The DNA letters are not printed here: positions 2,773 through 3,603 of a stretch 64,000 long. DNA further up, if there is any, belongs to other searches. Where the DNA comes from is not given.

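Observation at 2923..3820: AbiEi/AbiEii-like two-gene module with two tandem inverted repeats at its promoter; unusually compact NTase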

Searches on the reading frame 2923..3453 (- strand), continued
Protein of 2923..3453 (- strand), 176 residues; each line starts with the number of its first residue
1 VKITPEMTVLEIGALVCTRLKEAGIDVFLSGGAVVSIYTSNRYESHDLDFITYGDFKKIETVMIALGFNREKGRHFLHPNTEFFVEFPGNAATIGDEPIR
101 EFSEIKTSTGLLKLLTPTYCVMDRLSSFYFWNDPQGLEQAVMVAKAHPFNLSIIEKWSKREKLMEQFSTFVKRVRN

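Call 53: search_dna_similar(query=window:2923-3453:-, collection=plasmids, mode=protein, max_rows=15)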
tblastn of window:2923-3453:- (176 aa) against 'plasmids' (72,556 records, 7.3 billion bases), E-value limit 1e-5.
Records with a match: 17; places in all: 17; records where one place covers at least 80% of the query: 16.
Best place of each record, by identity: <60% 17.
By first word of the organism name: Leptospira 14; Bdellovibrio 1; Sulfurospirillum 1; Sulfurimonas 1.
By predicted mobility (MOB-suite, as given by PLSDB): non-mobilizable 17.
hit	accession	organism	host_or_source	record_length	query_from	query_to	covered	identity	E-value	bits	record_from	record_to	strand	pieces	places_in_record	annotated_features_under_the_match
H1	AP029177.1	Bdellovibrio sp. HAGR004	Microbe,sewage sludge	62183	1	176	100%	44.9%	2e-46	169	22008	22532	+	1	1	hypothetical protein (x2)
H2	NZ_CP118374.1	Sulfurospirillum sp. 'SP'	bacterial isolate,Wastewater treatment ...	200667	1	170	97%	45.3%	2e-41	154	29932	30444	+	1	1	hypothetical protein | winged helix-turn-helix domain-containing protein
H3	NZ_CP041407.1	Sulfurimonas paralvinellae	polychaetes,hydrothermal vent ...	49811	5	176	98%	38.5%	5e-35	136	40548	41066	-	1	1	hypothetical protein | winged helix-turn-helix domain-containing protein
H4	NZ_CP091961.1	Leptospira noguchii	Bos taurus,Cell culture,urine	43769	11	161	86%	37.0%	3e-20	94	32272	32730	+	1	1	hypothetical protein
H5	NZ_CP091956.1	Leptospira noguchii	Bos taurus,Cell culture,urine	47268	11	161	86%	37.0%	3e-20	94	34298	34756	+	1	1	hypothetical protein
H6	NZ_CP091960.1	Leptospira noguchii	Bos taurus,Cell culture,urine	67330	11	161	86%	37.0%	3e-20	94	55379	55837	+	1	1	hypothetical protein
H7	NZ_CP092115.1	Leptospira noguchii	Bos taurus,Cell culture,urine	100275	11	161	86%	37.0%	4e-20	94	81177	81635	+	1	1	hypothetical protein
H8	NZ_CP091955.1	Leptospira noguchii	-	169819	11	161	86%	37.0%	4e-20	94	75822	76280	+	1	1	hypothetical protein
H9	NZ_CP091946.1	Leptospira noguchii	Bos taurus,Cell culture,urine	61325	11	161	86%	37.0%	5e-20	93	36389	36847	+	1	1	hypothetical protein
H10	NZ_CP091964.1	Leptospira noguchii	Homo sapiens,Cell culture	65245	11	161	86%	37.0%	5e-20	93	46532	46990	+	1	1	hypothetical protein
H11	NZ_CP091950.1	Leptospira noguchii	Bos taurus,Cell culture,urine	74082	11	161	86%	37.0%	5e-20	93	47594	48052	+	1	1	hypothetical protein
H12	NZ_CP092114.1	Leptospira noguchii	Bos taurus,Cell culture,urine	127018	11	161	86%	37.0%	5e-20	93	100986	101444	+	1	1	hypothetical protein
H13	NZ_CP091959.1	Leptospira noguchii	Bos taurus,Cell culture,urine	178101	11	161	86%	37.0%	5e-20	93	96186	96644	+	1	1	hypothetical protein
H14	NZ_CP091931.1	Leptospira noguchii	Bos taurus,Cell culture,urine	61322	11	176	94%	32.8%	2e-16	83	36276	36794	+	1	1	none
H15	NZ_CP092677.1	Leptospira interrogans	Homo sapiens,blood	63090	20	176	89%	34.5%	8e-22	98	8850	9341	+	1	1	hypothetical protein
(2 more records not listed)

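Call 54: search_dna_similar(query=window:2923-3453:-, collection=phages, mode=protein, max_rows=10)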
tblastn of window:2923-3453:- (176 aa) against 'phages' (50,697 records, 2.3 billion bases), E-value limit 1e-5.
No match.

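Call 55: get_annotated_region(hit=H4, flank=4000)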
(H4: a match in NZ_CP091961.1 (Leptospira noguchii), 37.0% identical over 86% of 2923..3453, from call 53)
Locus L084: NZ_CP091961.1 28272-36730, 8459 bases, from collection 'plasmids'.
description: Leptospira noguchii strain IP1512017 plasmid p3_LIP1512017, complete sequence
organism: Leptospira noguchii (NCBI taxid 28182)
taxonomy: Bacteria; Spirochaetota; Spirochaetia; Leptospirales; Leptospiraceae; Leptospira; Leptospira noguchii
host: -; source: Bos taurus,Cell culture,urine; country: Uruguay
typing (MOB-suite, as given by PLSDB): non-mobilizable; replicon rep_cluster_216
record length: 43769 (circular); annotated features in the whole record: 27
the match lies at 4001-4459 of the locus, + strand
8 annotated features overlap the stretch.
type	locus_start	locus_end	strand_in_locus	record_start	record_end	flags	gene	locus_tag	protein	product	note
CDS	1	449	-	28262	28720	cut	-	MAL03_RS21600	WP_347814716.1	hypothetical protein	-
CDS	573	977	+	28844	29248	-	-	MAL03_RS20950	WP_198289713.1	hypothetical protein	-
CDS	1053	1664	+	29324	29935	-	-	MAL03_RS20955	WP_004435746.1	hypothetical protein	-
CDS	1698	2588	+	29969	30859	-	-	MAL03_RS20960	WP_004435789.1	histidine kinase N-terminal 7TM domain-containing protein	-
CDS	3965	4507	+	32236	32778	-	-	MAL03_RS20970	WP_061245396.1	hypothetical protein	-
CDS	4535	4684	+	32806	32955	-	-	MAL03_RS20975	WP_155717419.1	hypothetical protein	-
CDS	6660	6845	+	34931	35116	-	-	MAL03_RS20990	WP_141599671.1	hypothetical protein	-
CDS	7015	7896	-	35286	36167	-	-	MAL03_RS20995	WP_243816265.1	Rpn family recombination-promoting nuclease/putative transposase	-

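Call 56: get_annotated_region(hit=H2, flank=4000)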
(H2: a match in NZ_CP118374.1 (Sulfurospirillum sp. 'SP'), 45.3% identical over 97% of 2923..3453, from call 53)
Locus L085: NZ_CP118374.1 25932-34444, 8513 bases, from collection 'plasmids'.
description: Sulfurospirillum sp. 'SP' plasmid pSulSP, complete sequence
organism: Sulfurospirillum sp. 'SP' (NCBI taxid 3023479)
taxonomy: Bacteria; Campylobacterota; Epsilonproteobacteria; Campylobacterales; Sulfurospirillaceae; Sulfurospirillum; Sulfurospirillum sp. 'SP'
host: -; source: bacterial isolate,Wastewater treatment plant; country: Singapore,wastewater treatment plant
typing (MOB-suite, as given by PLSDB): non-mobilizable
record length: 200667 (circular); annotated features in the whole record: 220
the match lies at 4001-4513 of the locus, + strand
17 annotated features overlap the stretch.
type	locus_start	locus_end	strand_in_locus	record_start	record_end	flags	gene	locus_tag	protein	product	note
CDS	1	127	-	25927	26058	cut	-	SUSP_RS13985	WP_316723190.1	hypothetical protein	-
CDS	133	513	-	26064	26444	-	-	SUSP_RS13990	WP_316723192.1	hypothetical protein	-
CDS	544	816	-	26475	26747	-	-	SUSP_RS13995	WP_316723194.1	hypothetical protein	-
CDS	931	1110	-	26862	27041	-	-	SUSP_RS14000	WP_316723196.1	hypothetical protein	-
CDS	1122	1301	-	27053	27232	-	-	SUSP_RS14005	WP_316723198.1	hypothetical protein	-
CDS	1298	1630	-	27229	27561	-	-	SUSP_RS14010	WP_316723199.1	hypothetical protein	-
CDS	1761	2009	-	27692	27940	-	-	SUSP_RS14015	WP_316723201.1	hypothetical protein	-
CDS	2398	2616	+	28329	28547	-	-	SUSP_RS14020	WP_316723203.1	XRE family transcriptional regulator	-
CDS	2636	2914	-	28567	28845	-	-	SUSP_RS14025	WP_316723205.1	hypothetical protein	-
CDS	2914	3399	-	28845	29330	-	-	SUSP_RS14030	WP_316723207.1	hypothetical protein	-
CDS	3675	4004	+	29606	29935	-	-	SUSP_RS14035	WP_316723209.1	winged helix-turn-helix domain-containing protein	-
CDS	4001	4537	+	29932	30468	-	-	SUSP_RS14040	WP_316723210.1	hypothetical protein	-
CDS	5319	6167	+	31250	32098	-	-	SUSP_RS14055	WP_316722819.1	IS982 family transposase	-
CDS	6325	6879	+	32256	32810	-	-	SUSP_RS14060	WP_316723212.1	transposase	-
CDS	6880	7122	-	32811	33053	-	-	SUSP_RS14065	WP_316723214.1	hypothetical protein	-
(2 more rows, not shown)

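Call 70: search_protein_families(library=pfam, proteins=[L010:2006-2848:-, L072:5475-6296:-, L022:6724-7419:-, L063:3604-4260:+, L010:2848-3420:-], max_evalue=0.01)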
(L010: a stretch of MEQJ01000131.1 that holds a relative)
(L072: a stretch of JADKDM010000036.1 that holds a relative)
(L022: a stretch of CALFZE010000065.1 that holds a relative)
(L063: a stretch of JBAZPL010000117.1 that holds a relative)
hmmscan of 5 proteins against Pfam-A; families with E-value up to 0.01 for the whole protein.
L010:2006-2848:- (280 aa): 1 family
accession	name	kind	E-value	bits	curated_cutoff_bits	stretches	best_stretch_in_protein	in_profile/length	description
PF08843.17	AbiEii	-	1.8e-24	87.4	22.5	1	33-258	1-224/238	Nucleotidyl transferase AbiEii toxin, Type IV TA system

L072:5475-6296:- (273 aa): 0 families

L022:6724-7419:- (231 aa): 0 families

L063:3604-4260:+ (219 aa): 1 family
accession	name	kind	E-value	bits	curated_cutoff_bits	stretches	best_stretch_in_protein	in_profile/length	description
PF10706.15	Aminoglyc_resit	-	0.00047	20.8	21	1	38-76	2-42/149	Aminoglycoside-2''-adenylyltransferase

L010:2848-3420:- (190 aa): 2 families
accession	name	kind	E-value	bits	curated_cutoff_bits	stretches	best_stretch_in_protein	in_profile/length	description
PF13338.12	AbiEi_4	-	2.5e-10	40.8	25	1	8-47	9-48/49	Transcriptional regulator, AbiEi antitoxin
PF17194.10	AbiEi_3_N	-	0.00096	19.6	26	1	19-87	24-91/93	Transcriptional regulator, AbiEi antitoxin N-terminal domain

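Call 71: find_homologous_proteins(query=L010:2006-2848:-, max_evalue=1e-10)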
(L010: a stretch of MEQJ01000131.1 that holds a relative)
Query L010:2006-2848:- (280 aa): 137 proteins with E <= 1e-10 among 3954 candidates; the best 120 are listed.
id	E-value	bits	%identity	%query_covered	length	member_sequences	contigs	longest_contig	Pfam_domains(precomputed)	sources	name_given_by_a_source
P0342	2.5e-181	619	100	100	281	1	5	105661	PF08843.18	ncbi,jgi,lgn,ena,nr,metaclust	ncbi:MAG: hypothetical protein A2583_14910 [Bdellovibrionales bacterium RIFOXYD1_FULL_53_11]|nr:MAG:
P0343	2.3e-154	530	85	100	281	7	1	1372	PF08843.18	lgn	-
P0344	1.2e-80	289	50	100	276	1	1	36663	PF08843.18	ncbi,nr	ncbi:MAG: nucleotidyl transferase AbiEii/AbiGii toxin family protein [Oligoflexia bacterium]|nr:nucl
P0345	1.6e-80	288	49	100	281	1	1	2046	PF08843.18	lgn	-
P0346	1.1e-78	282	50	100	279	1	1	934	PF08843.18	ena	-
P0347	2.4e-75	271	51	91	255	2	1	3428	PF08843.18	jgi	-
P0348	5.4e-75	270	50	97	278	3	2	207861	PF08843.18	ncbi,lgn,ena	-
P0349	8.0e-74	266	49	100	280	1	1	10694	PF08843.18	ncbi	-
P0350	3.0e-73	265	45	99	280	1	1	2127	PF08843.18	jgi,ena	-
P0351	7.0e-73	263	47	99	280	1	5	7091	PF08843.18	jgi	jgi:predicted nucleotidyltransferase component of viral defense system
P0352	7.2e-73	263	46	97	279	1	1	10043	PF08843.18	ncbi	-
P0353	1.4e-72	262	45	100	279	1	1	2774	PF08843.18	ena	-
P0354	5.5e-72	260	46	99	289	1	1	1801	PF08843.18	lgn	-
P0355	2.2e-71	258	46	100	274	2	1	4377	PF14907.13,PF08843.18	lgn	-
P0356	3.4e-71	258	48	95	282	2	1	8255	PF08843.18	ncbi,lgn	-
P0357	5.0e-71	257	48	93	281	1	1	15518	PF08843.18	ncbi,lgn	-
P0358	5.8e-71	257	47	100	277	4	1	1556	PF08843.18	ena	-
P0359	7.0e-71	257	46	100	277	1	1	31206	PF08843.18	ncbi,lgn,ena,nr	ncbi:MAG: nucleotidyl transferase AbiEii/AbiGii toxin family protein [Bdellovibrionales bacterium]|n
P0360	7.0e-71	257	47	100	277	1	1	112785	PF08843.18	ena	-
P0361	9.9e-71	256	46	100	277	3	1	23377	PF08843.18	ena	-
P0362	3.0e-70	255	47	94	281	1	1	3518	PF08843.18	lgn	-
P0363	3.3e-70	255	45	99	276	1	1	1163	PF08843.18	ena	-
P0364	4.6e-70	254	47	98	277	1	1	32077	PF08843.18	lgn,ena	-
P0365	5.3e-70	254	46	100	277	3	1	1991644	PF08843.18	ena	-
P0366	9.4e-70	253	47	100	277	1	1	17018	PF08843.18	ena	-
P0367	2.9e-68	248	49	92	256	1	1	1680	PF08843.18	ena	-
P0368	3.1e-68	248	45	99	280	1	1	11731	PF08843.18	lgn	-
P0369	3.7e-68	248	47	97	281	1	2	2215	PF08843.18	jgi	jgi:predicted nucleotidyltransferase component of viral defense system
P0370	4.6e-68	248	46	100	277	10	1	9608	PF08843.18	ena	-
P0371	5.9e-68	247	42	99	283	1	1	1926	PF08843.18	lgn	-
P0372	6.2e-68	247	45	99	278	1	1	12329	PF08843.18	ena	-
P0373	8.9e-68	247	47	99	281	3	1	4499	PF08843.18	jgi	-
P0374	1.0e-67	246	46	100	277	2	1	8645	PF08843.18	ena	-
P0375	2.1e-67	245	46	100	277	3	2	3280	PF08843.18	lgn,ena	-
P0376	2.2e-67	245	44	99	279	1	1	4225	PF08843.18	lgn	-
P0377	2.9e-67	245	46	94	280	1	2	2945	PF08843.18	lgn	-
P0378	4.0e-67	245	44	100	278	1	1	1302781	PF08843.18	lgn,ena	-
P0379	4.1e-67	244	45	100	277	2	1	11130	PF08843.18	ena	-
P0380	5.9e-67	244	45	100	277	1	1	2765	PF08843.18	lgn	-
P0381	8.6e-67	243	46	98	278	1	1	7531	PF08843.18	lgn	-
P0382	1.1e-66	243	45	100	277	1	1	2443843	PF08843.18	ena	-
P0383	1.6e-66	243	45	100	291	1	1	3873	PF08843.18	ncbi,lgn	-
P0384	1.6e-66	242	45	100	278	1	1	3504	PF08843.18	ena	-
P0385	1.9e-66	242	47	91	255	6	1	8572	PF08843.18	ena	-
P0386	3.4e-66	241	44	100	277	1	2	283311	PF08843.18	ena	-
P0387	3.5e-66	241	46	91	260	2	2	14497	PF08843.18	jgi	jgi:predicted nucleotidyltransferase component of viral defense system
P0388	6.2e-66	241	44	100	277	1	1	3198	PF08843.18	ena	-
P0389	6.9e-66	240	44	97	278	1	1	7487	PF08843.18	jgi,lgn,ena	-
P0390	1.2e-65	240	45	99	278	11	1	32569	PF08843.18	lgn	-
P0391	2.9e-65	238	43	95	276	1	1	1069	PF08843.18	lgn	-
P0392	3.1e-65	238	45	100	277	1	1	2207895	PF08843.18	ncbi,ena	-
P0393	3.8e-65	238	44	99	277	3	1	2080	PF08843.18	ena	-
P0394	4.6e-65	238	44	97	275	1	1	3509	PF08843.18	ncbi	-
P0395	4.7e-65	238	45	98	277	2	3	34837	PF08843.18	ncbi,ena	-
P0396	5.2e-65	238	44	97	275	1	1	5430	PF08843.18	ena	-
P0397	6.9e-65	237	42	98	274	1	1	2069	PF08843.18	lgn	-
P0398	1.1e-64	236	40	100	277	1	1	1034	PF08843.18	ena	-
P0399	1.2e-64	236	46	97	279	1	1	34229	PF08843.18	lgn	-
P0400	1.3e-64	236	44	97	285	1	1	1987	PF08843.18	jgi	-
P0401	1.4e-64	236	44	97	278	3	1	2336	PF08843.18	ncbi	-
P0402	2.2e-64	236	43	98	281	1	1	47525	PF08843.18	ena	-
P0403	3.0e-64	235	42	95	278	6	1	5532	PF08843.18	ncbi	-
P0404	3.2e-64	235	47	91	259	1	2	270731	PF08843.18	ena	-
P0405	4.4e-64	235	42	98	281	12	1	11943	PF08843.18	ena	-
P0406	8.7e-64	234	44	89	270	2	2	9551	PF08843.18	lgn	-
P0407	1.1e-63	233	46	92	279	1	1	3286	PF08843.18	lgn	-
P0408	1.2e-63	233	43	100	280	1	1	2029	PF08843.18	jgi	jgi:predicted nucleotidyltransferase component of viral defense system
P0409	2.6e-63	232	48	89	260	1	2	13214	PF08843.18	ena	-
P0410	2.8e-63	232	42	98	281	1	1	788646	PF08843.18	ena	-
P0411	3.7e-63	231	43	97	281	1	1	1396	PF08843.18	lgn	-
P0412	4.0e-63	231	45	97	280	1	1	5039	PF08843.18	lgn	-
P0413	4.2e-63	231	44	100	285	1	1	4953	PF08843.18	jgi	jgi:predicted nucleotidyltransferase component of viral defense system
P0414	6.8e-63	231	42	100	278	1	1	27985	PF08843.18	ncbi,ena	-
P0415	7.2e-63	231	43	98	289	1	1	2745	PF08843.18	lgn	-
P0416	9.2e-63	230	42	94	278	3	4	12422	PF08843.18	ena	-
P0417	9.7e-63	230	43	94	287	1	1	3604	PF08843.18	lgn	-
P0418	2.1e-62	229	44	96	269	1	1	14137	PF08843.18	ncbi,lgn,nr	ncbi:MAG: nucleotidyl transferase AbiEii/AbiGii toxin family protein [Oligoflexus sp.]|nr:nucleotidy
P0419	2.6e-62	229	43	98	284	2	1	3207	PF08843.18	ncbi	-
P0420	2.7e-62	229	41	99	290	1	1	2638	PF08843.18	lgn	-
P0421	4.3e-62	228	42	97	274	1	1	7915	PF08843.18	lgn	-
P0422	5.8e-62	228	43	96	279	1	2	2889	PF08843.18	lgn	-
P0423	8.3e-62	227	43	97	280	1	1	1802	PF08843.18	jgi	-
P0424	8.9e-62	227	42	98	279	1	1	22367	PF08843.18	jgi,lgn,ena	-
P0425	1.0e-61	227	43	97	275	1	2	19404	PF08843.18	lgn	-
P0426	1.1e-61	227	42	100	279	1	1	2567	PF08843.18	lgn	-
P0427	4.3e-61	225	43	100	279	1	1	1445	PF08843.18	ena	-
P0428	1.2e-60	223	43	97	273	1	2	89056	PF08843.18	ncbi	-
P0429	1.5e-60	223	43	96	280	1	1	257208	PF08843.18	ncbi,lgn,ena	-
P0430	2.6e-60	222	42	99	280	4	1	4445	PF08843.18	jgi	jgi:predicted nucleotidyltransferase component of viral defense system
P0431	3.9e-60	222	45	100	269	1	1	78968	PF08843.18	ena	-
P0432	8.3e-60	221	42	100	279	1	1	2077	PF08843.18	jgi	jgi:predicted nucleotidyltransferase component of viral defense system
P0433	8.6e-60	220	42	100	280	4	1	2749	PF08843.18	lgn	-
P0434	1.0e-59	220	43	91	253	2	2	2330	PF08843.18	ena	-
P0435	1.1e-59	220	47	91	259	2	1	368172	PF08843.18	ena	-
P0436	1.1e-59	220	42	96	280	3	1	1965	PF08843.18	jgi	jgi:predicted nucleotidyltransferase component of viral defense system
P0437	2.3e-59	219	45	92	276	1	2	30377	PF08843.18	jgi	jgi:predicted nucleotidyltransferase component of viral defense system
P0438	4.7e-59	218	42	96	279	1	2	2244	PF08843.18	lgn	-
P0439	7.7e-59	217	43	96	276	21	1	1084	PF08843.18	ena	-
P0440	8.2e-59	217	39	99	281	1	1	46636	PF08843.18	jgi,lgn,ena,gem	-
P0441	1.4e-58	217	50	74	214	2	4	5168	PF08843.18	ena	-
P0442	4.1e-58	215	41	98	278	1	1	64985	PF08843.18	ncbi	-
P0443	8.8e-58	214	43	91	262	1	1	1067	PF08843.18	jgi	jgi:predicted nucleotidyltransferase component of viral defense system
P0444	1.1e-57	214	40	96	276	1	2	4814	PF08843.18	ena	-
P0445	3.7e-57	212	41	100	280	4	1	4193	PF08843.18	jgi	-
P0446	1.1e-56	210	41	100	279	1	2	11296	PF08843.18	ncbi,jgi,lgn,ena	jgi:predicted nucleotidyltransferase component of viral defense system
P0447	2.0e-56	209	48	79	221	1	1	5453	PF08843.18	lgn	-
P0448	4.8e-55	205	40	95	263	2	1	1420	PF08843.18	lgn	-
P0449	2.1e-54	203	39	100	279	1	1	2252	PF08843.18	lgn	-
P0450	3.5e-54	202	48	78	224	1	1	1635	PF08843.18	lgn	-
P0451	1.0e-53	201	51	71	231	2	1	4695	PF08843.18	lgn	-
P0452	1.7e-53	200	39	99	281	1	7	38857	PF08843.18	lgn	-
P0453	2.1e-53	200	46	79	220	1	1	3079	PF08843.18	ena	-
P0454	1.3e-52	197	47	80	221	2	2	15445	PF08843.18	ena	-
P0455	3.8e-51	192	40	87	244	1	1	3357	PF08843.18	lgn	-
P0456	3.9e-51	192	45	81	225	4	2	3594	PF08843.18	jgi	jgi:hypothetical protein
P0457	6.6e-49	185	48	68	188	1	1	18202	PF08843.18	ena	-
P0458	9.0e-49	184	49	73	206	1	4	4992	PF08843.18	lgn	-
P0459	8.1e-47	178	48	69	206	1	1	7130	PF08843.18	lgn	-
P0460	4.7e-46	175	45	69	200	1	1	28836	PF08843.18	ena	-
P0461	6.7e-46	175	39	80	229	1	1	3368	PF08843.18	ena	-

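Call 78: fold_search(model_id=the predicted structure, library=pdb)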
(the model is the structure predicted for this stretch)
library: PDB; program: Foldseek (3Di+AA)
matches with E <= 10: 173; with E <= 0.001: 4
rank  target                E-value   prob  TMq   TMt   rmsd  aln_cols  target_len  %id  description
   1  5kqj_MODEL_1_A        3.0e-04  1.00  0.47  0.46   7.6       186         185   15  Solution Structure of Antibiotic-Resistance Factor ANT(2'')-Ia Reveals Substrate-Regulated Conformation Dynami (released 2017-07-12)
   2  5uvd                  3.2e-04  1.00  0.55  0.46   7.5       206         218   14  Crystal structure of an antigenic nucleotidyltransferase-like protein from Paracoccidioides brasiliensis (released 2018-01-31)
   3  8an5_B                3.5e-04  1.00  0.44  0.42   8.0       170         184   16  MenAT1 toxin-antitoxin complex (rv0078a-rv0078b) from Mycobacterium tuberculosis H37Rv (released 2023-08-02)
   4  5cfu                  4.2e-04  1.00  0.50  0.50   6.9       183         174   14  Crystal Structure of ANT(2")-Ia in complex with adenylyl-2"-tobramycin (released 2016-07-20)
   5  4wby                  1.9e-03  1.00  0.45  0.26   7.8       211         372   15  tRNA-processing enzyme (apo form I) (released 2015-04-15)
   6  2ewr                  2.1e-03  1.00  0.46  0.51   5.2       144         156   14  Crystal structure of a putative nucleotidyltransferase (tm1012) from Thermotoga maritima at 1.60 A resolution (released 2005-12-06)
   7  3aql_A                2.1e-03  0.99  0.40  0.22   6.9       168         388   15  Structure of bacterial protein (apo form II) (released 2011-02-09)
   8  8an4_B                2.2e-03  1.00  0.53  0.50   7.6       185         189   15  MenT1 toxin (rv0078a) from Mycobacterium tuberculosis H37Rv (released 2023-08-02)
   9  5cfs                  2.2e-03  1.00  0.49  0.49   7.2       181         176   14  Crystal Structure of ANT(2")-Ia in complex with AMPCPP and tobramycin (released 2016-03-16)
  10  4wqk                  2.4e-03  1.00  0.47  0.47   8.0       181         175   13  Crystal structure of aminoglycoside nucleotidylyltransferase ANT(2")-Ia, apo form (released 2014-11-12)
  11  8an4_A                2.7e-03  1.00  0.54  0.50   6.5       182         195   16  MenT1 toxin (rv0078a) from Mycobacterium tuberculosis H37Rv (released 2023-08-02)
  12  2fcl                  3.8e-03  1.00  0.50  0.55   6.3       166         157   16  Crystal structure of a putative nucleotidyltransferase (tm1012) from Thermotoga maritima at 1.35 A resolution (released 2006-03-14)
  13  8an5_A                4.7e-03  1.00  0.52  0.48   7.9       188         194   15  MenAT1 toxin-antitoxin complex (rv0078a-rv0078b) from Mycobacterium tuberculosis H37Rv (released 2023-08-02)
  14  6y8q_A                5.3e-03  1.00  0.42  0.39   5.4       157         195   11  AbiEi antitoxin from Streptococcus agalactiae (released 2020-12-16)
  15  3h3a_A                6.0e-03  0.97  0.42  0.22   8.9       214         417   11  The complex structure of CCA-adding enzyme with CTP (released 2009-10-13)
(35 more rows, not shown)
